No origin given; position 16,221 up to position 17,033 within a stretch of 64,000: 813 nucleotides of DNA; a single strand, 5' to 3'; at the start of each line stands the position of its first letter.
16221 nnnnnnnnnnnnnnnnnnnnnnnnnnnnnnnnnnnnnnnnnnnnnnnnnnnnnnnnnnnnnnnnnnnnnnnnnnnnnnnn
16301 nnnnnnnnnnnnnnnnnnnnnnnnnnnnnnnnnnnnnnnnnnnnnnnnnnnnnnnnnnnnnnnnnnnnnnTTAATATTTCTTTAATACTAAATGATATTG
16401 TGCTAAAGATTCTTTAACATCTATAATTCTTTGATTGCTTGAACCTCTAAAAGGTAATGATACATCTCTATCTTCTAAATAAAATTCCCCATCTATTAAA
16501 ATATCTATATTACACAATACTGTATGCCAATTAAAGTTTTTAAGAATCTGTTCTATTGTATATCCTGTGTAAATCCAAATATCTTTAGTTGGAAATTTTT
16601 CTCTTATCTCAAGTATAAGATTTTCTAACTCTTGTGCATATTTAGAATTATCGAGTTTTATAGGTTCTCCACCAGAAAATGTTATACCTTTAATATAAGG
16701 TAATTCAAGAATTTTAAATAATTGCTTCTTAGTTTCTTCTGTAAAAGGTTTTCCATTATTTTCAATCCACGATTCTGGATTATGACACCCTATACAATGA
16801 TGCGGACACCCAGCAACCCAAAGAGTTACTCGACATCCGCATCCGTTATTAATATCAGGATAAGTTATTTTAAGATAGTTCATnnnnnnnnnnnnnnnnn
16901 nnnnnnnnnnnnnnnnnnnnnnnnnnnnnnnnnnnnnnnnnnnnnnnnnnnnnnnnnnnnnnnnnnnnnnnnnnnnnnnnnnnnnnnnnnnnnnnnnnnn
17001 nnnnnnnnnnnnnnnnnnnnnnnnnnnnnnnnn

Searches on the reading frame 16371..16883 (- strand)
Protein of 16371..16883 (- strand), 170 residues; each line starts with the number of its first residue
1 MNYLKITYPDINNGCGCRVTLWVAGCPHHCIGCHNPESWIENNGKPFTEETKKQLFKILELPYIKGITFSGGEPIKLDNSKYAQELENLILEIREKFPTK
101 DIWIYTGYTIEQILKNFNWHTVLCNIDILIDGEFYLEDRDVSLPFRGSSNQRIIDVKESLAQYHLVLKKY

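Call 10: search_protein_families(library=pfam, proteins=[window:16371-16883:-])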
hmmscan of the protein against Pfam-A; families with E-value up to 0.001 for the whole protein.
window:16371-16883:- (170 aa): 2 families
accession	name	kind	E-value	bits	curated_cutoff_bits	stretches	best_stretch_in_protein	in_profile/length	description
PF13353.11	Fer4_12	-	6.2e-45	153.3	22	1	13-154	2-137/137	4Fe-4S single cluster domain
PF04055.27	Radical_SAM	-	4.9e-07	30.5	29.5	1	24-110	5-88/166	Radical SAM superfamily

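Call 45: find_encoding_contigs(protein=window:16371-16883:-, flank=6000, max_places=6)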
Protein window:16371-16883:- (170 aa): 12 contigs read that carry it; 5 places shown.
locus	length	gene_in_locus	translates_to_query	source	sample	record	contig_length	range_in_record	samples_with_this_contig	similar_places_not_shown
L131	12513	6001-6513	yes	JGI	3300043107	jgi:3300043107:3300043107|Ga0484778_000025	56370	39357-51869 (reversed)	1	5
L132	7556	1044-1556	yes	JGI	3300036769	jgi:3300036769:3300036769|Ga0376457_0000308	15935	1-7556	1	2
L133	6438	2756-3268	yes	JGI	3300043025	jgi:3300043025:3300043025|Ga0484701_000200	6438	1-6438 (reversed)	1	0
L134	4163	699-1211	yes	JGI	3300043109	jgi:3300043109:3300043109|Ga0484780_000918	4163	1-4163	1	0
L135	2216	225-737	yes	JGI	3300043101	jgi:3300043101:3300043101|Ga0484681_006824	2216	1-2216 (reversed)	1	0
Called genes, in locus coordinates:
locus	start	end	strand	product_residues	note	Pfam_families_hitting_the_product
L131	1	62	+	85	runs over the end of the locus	-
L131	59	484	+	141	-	-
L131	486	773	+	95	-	-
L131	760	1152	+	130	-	-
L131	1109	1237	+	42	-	-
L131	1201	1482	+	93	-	-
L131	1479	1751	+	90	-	-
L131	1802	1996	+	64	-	-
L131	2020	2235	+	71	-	-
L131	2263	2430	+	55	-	-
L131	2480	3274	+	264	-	-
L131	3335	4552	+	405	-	PF03477:ATP-cone, PF13597:NRDD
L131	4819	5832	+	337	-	PF13597:NRDD, PF01228:Gly_radical (weak)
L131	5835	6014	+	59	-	-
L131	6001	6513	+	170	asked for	PF13353:Fer4_12, PF04055:Radical_SAM (weak)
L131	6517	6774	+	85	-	-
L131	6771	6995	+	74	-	PF00149:Metallophos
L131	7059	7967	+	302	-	PF14528:LAGLIDADG_3 (faint)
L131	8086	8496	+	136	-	-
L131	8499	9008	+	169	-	PF22769:DCD (weak), PF00692:dUTPase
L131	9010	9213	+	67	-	-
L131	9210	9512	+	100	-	-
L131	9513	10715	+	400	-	PF01068:DNA_ligase_A_M, PF09414:RNA_ligase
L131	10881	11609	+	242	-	PF05265:DUF723 (weak), PF01541:GIY-YIG (weak)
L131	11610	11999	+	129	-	PF07453:NUMOD1 (faint)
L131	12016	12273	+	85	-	-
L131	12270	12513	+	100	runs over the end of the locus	-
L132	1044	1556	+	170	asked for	PF13353:Fer4_12, PF04055:Radical_SAM (weak)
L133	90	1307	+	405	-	PF03477:ATP-cone, PF13597:NRDD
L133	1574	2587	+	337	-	PF13597:NRDD, PF01228:Gly_radical (weak)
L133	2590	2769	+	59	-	-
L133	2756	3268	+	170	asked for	PF13353:Fer4_12, PF04055:Radical_SAM (weak)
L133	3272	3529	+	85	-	-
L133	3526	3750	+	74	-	PF00149:Metallophos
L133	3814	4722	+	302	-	PF14528:LAGLIDADG_3 (faint)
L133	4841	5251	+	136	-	-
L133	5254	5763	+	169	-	PF22769:DCD (weak), PF00692:dUTPase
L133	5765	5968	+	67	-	-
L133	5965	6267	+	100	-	-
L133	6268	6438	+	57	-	?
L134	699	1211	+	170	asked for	PF13353:Fer4_12, PF04055:Radical_SAM (weak)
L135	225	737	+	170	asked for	PF13353:Fer4_12, PF04055:Radical_SAM (weak)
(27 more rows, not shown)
